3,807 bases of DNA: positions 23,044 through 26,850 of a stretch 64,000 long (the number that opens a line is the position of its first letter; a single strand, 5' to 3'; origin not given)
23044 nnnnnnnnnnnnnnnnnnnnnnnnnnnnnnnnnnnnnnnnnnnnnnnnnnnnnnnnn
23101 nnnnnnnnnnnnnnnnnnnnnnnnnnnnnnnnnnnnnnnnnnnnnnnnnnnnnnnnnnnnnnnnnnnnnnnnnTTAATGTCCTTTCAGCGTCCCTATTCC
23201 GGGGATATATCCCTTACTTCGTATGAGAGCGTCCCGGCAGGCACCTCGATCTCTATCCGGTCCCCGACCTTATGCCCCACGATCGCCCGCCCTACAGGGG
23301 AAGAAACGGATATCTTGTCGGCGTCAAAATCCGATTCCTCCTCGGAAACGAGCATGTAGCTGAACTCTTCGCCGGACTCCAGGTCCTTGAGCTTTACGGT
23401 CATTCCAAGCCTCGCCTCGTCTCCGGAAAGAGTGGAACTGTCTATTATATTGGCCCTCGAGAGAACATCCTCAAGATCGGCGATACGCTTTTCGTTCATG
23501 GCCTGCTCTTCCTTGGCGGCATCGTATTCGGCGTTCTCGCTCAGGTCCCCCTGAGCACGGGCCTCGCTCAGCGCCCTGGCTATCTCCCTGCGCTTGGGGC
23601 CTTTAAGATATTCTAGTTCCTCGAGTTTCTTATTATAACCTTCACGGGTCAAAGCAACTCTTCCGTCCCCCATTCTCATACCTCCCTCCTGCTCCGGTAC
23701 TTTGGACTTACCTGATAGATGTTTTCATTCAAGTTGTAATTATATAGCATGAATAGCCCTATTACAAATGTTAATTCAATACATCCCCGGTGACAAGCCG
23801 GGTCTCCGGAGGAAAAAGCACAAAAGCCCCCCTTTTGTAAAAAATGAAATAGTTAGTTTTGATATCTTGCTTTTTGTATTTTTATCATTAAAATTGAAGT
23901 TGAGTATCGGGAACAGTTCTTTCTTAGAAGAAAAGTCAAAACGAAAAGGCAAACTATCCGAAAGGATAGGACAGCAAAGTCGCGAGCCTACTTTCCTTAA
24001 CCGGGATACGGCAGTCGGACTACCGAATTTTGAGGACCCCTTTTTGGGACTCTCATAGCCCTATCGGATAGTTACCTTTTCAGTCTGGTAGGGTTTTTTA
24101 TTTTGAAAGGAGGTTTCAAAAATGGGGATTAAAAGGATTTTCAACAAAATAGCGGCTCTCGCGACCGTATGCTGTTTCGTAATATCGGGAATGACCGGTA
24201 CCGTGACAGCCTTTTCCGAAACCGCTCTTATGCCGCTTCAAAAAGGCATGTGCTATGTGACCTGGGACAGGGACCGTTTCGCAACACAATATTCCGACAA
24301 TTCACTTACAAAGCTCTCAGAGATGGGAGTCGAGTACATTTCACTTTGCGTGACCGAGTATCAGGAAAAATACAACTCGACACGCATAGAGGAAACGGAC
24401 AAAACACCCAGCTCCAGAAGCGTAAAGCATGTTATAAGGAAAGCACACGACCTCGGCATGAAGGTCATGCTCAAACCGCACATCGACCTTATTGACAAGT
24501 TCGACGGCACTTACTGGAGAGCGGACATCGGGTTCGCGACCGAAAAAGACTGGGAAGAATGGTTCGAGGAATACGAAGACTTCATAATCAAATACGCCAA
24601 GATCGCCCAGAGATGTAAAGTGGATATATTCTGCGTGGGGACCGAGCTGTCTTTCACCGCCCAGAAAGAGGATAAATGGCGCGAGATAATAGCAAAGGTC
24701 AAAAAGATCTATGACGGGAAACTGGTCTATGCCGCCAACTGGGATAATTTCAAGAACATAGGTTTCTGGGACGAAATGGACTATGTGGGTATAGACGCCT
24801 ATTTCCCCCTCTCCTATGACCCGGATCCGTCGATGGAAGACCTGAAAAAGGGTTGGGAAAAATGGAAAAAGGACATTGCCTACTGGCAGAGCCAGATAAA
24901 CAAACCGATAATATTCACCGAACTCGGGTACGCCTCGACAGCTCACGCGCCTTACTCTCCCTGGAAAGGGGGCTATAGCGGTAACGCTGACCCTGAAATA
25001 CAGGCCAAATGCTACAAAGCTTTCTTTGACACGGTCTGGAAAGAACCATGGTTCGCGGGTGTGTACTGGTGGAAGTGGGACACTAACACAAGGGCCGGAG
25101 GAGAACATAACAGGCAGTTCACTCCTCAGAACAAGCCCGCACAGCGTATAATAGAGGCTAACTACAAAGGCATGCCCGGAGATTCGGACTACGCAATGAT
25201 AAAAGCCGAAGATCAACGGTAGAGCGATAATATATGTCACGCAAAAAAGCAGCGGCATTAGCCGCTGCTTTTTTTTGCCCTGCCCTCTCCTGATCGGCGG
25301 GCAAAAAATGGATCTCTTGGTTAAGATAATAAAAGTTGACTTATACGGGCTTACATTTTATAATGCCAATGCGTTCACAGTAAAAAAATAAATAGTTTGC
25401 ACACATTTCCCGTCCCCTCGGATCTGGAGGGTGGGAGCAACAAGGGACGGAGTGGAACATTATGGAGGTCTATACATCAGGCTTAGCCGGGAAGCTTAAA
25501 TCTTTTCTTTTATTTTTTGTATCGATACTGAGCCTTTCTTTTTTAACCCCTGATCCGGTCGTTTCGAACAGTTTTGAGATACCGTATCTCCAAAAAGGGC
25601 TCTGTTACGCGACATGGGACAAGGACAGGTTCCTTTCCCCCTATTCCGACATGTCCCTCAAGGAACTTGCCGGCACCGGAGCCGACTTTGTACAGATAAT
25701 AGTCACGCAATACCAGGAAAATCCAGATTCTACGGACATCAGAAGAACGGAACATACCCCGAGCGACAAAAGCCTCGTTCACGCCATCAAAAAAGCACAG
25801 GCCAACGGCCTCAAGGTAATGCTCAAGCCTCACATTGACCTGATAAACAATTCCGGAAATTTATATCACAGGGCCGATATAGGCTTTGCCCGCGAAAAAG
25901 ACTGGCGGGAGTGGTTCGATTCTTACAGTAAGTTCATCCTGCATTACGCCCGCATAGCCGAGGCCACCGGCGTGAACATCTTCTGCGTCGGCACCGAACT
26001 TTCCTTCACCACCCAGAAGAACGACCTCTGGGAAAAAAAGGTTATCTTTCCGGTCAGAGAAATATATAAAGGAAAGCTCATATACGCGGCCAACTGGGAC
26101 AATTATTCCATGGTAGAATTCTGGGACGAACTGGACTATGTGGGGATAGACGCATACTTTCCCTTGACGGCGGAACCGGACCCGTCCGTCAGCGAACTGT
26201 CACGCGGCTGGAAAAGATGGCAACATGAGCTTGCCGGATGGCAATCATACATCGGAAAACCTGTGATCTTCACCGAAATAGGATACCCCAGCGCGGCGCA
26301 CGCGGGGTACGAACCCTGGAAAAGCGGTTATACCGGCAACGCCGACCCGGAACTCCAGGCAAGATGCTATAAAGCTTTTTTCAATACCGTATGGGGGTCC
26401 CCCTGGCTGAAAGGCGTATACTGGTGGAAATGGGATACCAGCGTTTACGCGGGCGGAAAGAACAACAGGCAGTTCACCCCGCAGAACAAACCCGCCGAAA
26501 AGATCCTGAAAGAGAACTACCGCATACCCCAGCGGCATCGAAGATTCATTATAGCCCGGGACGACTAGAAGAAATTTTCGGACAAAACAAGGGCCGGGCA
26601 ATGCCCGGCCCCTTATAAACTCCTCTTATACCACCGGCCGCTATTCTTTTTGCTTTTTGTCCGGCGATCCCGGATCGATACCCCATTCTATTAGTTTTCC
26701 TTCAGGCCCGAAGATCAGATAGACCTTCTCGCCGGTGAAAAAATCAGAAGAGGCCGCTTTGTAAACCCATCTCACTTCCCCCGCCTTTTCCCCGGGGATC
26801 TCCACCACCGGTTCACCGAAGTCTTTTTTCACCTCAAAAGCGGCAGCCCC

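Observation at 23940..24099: Candidate c-di-GMP-I (GEMM) riboswitch with terminator platform in front of a secreted GH-A hydrolase gene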

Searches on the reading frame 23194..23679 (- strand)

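Call 6: search_protein_families(library=pfam, proteins=[window:23194-23679:-], max_evalue=0.01)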
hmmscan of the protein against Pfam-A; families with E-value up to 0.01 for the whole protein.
window:23194-23679:- (161 aa): 2 families
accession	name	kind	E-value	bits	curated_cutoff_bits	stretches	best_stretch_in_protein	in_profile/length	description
PF03449.20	GreA_GreB_N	-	8.5e-29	100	24.5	1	9-78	2-71/71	Transcription elongation factor, N-terminal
PF01272.25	GreA_GreB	-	5.5e-25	87.6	26.9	1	86-159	3-76/77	Transcription elongation factor, GreA/GreB, C-term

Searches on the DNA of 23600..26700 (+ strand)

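Call 38: search_rna_families(source=window, start=23600, end=26700, threshold=evalue, max_evalue=1)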
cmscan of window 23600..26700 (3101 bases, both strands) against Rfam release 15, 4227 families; matches with E-value up to 1: 7.
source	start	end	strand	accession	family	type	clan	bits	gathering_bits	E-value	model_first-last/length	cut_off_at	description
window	23938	24027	+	RF01051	c-di-GMP-I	Cis-reg; riboswitch;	CL00126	70.6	35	3.9e-13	1-87/87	no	c-di-GMP-I riboswitch aptamer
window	25227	25278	+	RF02432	SpF25_sRNA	Gene; sRNA;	-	27.7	48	0.12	1-102/102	no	Streptococcus sRNA SpF25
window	25243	25274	-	RF02432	SpF25_sRNA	Gene; sRNA;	-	23.9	48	0.78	68-98/102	no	Streptococcus sRNA SpF25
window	24317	24416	-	RF00814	mir-316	Gene; miRNA;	-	22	80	0.36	1-91/91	no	mir-316 microRNA precursor family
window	25244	25276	-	RF02621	BSnc120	Gene; sRNA;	-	21.6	114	0.14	38-70/88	no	Brucella sRNA 120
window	25243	25273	+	RF02621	BSnc120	Gene; sRNA;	-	20.4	114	0.32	40-70/88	no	Brucella sRNA 120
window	25241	25395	+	RF02842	RefA1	Gene; sRNA;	-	19.3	94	0.43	13-204/222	no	Enterococcus sRNA A1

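Call 43: build_rna_model(alignment_id=A3)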
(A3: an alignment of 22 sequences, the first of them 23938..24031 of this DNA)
Model R1 built from alignment A3 (22 sequences, 104 columns); structure: RNAalifold consensus.
model positions 95; base pairs 21; branch points 1; effective number of sequences 1.97; information 0.602 bits per position. Calibrated on 0.2 Mb of random sequence (short: E-values are rough).
structure used (alignment columns):
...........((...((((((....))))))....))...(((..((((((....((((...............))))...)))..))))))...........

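Call 44: search_with_rna_model(model_id=R1, sources=[L081, L082, L083, L084, L085, L086, L087, L088, L089, L090, L091, L092, L093, L094, L095, L096, L097, L098, L099, L100, L101, L102, L103, L104, L105, L106, L107, L108, L109, L110, L111, L112, L113, L114, L115, L116, L117, L118, L119, L120, L121, L122, L123, L124, L125, L126, L127, L128, L129, L130, L131, L132, L133, L134, L135, L136, L137, L138, L139, L140, L141, L142, L143, L144, L145, L146, L147, L148, L149, L150, L151, L152, L153, L154, L155, L156, L157, L158, L159, L160], max_evalue=0.001)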
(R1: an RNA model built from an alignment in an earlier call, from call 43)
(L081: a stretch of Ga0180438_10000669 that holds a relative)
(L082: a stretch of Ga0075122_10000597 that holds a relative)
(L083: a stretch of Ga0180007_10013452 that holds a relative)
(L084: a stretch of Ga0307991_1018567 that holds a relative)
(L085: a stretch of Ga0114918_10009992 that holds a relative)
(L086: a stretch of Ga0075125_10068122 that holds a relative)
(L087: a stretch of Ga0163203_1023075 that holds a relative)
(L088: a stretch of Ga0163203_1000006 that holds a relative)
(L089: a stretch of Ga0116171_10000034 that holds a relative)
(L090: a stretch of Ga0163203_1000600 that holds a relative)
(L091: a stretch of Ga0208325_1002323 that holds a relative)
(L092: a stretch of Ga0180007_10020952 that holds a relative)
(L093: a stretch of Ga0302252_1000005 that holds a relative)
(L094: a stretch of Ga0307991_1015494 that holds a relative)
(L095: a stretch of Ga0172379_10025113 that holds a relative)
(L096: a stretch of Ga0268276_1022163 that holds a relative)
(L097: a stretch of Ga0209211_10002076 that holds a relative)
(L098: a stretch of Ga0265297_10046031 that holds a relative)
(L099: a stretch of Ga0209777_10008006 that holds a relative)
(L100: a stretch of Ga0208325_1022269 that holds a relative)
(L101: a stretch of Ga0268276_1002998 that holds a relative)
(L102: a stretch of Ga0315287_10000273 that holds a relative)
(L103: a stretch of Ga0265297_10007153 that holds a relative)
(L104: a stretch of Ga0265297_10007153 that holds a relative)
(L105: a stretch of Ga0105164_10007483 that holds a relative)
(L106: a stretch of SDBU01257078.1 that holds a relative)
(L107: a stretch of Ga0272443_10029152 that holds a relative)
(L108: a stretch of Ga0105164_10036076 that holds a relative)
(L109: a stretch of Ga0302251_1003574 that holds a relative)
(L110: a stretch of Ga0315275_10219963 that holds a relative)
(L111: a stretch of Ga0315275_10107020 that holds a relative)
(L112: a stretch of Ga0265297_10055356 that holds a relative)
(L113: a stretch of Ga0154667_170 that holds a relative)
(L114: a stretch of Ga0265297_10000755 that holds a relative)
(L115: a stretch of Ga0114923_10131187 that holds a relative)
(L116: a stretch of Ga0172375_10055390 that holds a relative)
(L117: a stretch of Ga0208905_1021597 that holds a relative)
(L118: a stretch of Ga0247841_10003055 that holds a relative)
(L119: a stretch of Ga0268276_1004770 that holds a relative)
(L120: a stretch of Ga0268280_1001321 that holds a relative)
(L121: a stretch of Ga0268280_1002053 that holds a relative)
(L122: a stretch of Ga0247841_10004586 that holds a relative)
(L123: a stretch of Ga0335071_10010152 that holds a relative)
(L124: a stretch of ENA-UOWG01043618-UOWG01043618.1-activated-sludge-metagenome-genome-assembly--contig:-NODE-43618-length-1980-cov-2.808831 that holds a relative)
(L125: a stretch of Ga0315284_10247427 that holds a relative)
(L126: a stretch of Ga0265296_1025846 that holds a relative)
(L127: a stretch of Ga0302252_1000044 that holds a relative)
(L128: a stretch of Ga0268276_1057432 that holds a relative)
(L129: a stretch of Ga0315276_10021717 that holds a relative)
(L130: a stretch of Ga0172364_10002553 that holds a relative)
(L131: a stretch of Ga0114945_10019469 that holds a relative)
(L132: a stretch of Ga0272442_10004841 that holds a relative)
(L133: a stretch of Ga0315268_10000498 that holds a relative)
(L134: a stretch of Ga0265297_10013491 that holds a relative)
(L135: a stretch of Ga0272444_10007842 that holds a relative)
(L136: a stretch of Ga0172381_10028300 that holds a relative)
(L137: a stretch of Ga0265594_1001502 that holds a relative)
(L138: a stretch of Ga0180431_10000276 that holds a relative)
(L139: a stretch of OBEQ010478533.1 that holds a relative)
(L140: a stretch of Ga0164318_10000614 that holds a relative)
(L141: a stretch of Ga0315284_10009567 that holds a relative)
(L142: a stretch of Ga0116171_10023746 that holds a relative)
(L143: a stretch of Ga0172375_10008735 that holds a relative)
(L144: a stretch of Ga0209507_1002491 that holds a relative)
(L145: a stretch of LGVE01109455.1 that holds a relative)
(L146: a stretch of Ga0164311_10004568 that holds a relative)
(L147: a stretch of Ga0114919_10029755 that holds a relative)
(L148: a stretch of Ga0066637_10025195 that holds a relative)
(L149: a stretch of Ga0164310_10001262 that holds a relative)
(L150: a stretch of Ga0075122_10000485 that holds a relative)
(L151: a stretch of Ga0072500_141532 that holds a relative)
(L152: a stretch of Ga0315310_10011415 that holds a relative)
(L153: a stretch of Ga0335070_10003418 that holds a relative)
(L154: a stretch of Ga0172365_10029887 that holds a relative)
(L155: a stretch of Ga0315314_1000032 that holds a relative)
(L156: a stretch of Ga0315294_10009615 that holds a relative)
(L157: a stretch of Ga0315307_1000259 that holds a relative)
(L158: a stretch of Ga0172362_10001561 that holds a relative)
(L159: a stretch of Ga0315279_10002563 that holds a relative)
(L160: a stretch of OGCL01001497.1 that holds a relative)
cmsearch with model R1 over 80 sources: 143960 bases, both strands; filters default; matches with E-value up to 0.001: 23.
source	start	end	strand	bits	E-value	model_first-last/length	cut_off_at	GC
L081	261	353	+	96.2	2e-23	1-95/95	no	0.48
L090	148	243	+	94.2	7.1e-23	1-95/95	no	0.46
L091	148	243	+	94.2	7.1e-23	1-95/95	no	0.46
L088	231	330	+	93.7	9.3e-23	1-95/95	no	0.47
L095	281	376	+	93.3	1.2e-22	1-95/95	no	0.52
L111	245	340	+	92.2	2.5e-22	1-95/95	no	0.5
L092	214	313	+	91.3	4.3e-22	1-95/95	no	0.47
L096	89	185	+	87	6.2e-21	1-95/95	no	0.47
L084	251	345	+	86.4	8.7e-21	1-95/95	no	0.42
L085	256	357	+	83.2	6.4e-20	1-95/95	no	0.4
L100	230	322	+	82.1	1.3e-19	1-95/95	no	0.52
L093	218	310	+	81.2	2.3e-19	1-95/95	no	0.44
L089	218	322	+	78.6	1.1e-18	1-95/95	no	0.43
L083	148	282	+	77.7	2e-18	1-95/95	no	0.5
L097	279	371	+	75.8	6.5e-18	1-95/95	no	0.45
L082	223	359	+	75.6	7.4e-18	1-95/95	no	0.49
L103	107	262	+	75.2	9.6e-18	1-95/95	no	0.5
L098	266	371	+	68.2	7.2e-16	1-95/95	no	0.47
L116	197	294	+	63.9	1e-14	1-95/95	no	0.47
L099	210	357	+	57.7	5.1e-13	1-95/95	no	0.49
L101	203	342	+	52.8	1.1e-11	1-95/95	no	0.56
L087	1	71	+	51.9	1.9e-11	32-95/95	5'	0.45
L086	1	46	+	24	0.00064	52-95/95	5'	0.46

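Call 45: search_with_rna_model(model_id=R1, sources=[window, L001, L002, L003, L004, L005, L006, L007, L008, L009, L010, L011, L012, L013, L014, L015, L016, L017, L018, L019, L020, L021, L022, L023, L024, L025, L026, L027, L028, L029, L030, L031, L032, L033, L034, L035, L036, L037, L038, L039, L040, L041, L042, L043, L044, L045, L046, L047, L048, L049, L050, L051, L052, L053, L054, L055, L056, L057, L058, L059, L060, L061, L062, L063, L064, L065, L066, L067, L068, L069, L070, L071, L072, L073, L074, L075, L076, L077, L078, L079, L080], max_evalue=0.001)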
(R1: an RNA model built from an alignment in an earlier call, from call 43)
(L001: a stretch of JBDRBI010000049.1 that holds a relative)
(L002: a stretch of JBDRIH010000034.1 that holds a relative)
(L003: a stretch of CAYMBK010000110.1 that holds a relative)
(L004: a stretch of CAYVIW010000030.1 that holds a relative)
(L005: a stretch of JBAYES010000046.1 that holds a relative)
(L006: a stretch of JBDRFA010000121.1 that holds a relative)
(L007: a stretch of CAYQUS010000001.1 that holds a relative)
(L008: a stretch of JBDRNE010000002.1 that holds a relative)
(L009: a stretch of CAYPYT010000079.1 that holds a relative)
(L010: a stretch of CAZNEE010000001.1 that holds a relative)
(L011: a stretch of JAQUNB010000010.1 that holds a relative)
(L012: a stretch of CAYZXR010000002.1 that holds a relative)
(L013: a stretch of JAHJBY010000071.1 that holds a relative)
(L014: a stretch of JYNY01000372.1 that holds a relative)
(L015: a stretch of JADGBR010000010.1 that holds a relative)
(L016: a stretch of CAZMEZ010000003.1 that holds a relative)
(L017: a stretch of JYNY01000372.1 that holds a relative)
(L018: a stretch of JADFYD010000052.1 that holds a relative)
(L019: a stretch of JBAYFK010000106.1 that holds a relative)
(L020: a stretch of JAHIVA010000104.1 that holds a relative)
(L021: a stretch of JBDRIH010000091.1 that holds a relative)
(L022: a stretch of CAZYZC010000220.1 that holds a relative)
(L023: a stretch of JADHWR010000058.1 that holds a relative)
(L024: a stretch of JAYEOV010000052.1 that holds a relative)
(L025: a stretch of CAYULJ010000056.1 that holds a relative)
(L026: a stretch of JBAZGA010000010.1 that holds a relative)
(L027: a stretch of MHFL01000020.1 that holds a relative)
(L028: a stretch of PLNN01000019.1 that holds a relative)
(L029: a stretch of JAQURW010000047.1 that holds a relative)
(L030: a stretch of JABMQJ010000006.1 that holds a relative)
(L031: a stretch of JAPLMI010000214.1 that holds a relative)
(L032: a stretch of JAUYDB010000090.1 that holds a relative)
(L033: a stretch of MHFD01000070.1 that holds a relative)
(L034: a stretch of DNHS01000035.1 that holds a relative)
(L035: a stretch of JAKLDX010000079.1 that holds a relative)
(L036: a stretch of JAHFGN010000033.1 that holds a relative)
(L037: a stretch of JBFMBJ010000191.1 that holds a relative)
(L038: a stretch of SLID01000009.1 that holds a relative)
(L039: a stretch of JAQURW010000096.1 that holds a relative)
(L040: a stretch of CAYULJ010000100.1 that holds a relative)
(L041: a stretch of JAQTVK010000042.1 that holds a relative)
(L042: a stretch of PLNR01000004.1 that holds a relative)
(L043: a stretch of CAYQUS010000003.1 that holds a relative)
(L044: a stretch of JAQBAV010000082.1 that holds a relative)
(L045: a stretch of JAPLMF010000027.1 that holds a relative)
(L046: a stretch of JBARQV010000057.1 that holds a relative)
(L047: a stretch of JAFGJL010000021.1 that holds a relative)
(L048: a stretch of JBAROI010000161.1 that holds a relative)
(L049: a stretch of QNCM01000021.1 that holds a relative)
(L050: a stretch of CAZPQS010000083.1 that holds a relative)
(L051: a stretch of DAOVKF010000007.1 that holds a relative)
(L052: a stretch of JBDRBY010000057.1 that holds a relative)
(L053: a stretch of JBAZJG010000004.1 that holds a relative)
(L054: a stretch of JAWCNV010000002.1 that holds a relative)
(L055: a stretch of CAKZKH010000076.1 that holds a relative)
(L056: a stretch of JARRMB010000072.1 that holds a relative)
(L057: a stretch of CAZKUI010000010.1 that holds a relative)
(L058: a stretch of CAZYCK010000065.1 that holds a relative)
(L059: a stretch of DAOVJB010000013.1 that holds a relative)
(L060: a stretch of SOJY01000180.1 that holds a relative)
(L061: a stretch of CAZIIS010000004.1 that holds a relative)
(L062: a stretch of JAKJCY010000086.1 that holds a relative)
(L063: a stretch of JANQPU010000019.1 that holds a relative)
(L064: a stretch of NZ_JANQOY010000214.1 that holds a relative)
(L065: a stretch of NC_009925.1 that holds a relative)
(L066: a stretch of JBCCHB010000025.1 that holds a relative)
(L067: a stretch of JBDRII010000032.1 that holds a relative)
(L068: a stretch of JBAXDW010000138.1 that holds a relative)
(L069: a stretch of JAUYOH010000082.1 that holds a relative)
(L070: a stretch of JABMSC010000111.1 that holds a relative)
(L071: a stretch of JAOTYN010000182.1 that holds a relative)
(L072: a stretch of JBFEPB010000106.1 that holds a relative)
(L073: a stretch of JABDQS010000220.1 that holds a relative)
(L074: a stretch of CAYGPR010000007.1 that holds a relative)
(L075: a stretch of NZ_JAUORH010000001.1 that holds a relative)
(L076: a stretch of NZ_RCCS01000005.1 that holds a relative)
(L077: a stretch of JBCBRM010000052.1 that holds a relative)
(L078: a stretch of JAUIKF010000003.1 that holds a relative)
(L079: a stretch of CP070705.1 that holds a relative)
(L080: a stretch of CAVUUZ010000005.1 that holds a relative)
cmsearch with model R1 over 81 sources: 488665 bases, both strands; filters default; matches with E-value up to 0.001: 32.
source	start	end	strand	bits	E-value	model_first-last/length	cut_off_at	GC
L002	2299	2392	+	103.9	5.8e-25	1-95/95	no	0.46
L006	2294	2386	+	100.6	4.4e-24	1-95/95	no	0.49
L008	343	437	+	97.9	2.4e-23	1-95/95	no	0.42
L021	2284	2382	+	95.9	8.1e-23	1-95/95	no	0.43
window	23938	24031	+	95.9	8.4e-23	1-95/95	no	0.47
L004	2290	2383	+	95.1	1.4e-22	1-95/95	no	0.49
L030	2309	2403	+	93.8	3.1e-22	1-95/95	no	0.52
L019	2331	2426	+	93.3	4.1e-22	1-95/95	no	0.52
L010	2258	2350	+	92.1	8.6e-22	1-95/95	no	0.55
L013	671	770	+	91.3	1.5e-21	1-95/95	no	0.47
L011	2306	2408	+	91.1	1.7e-21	1-95/95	no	0.39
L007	2289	2383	+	90.8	1.9e-21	1-95/95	no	0.44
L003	273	366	+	90.2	2.8e-21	1-95/95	no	0.51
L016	2276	2375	+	90.2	2.9e-21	1-95/95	no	0.51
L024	2160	2253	+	89.7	3.9e-21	1-95/95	no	0.47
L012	2276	2375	+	89.4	4.7e-21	1-95/95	no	0.49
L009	231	332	+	88.5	8.2e-21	1-95/95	no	0.41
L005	2272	2364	+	88.3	9e-21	1-95/95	no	0.49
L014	2273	2365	+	82.3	3.8e-19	1-95/95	no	0.44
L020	1534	1681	+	78.4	4.3e-18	1-95/95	no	0.46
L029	2286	2388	+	78.1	5.1e-18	1-95/95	no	0.55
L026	2316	2404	+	75.3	3e-17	1-95/95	no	0.51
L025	2186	2278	+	69.8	9.1e-16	1-95/95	no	0.54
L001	2328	2419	+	63.1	5.8e-14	1-95/95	no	0.41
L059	1508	1588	+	62.2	1.1e-13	1-95/95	no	0.53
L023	1922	2015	-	56.1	4.6e-12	1-95/95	no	0.55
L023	2222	2340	+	53.9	1.9e-11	1-95/95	no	0.44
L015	2189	2344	+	48.7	4.6e-10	1-95/95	no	0.46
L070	2333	2407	+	46.8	1.5e-09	1-95/95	no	0.41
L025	1937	2020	-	44.7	5.8e-09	1-95/95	no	0.54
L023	1492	1586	-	34.1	4e-06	1-95/95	no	0.6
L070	2201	2270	+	29.8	5.8e-05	1-95/95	no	0.57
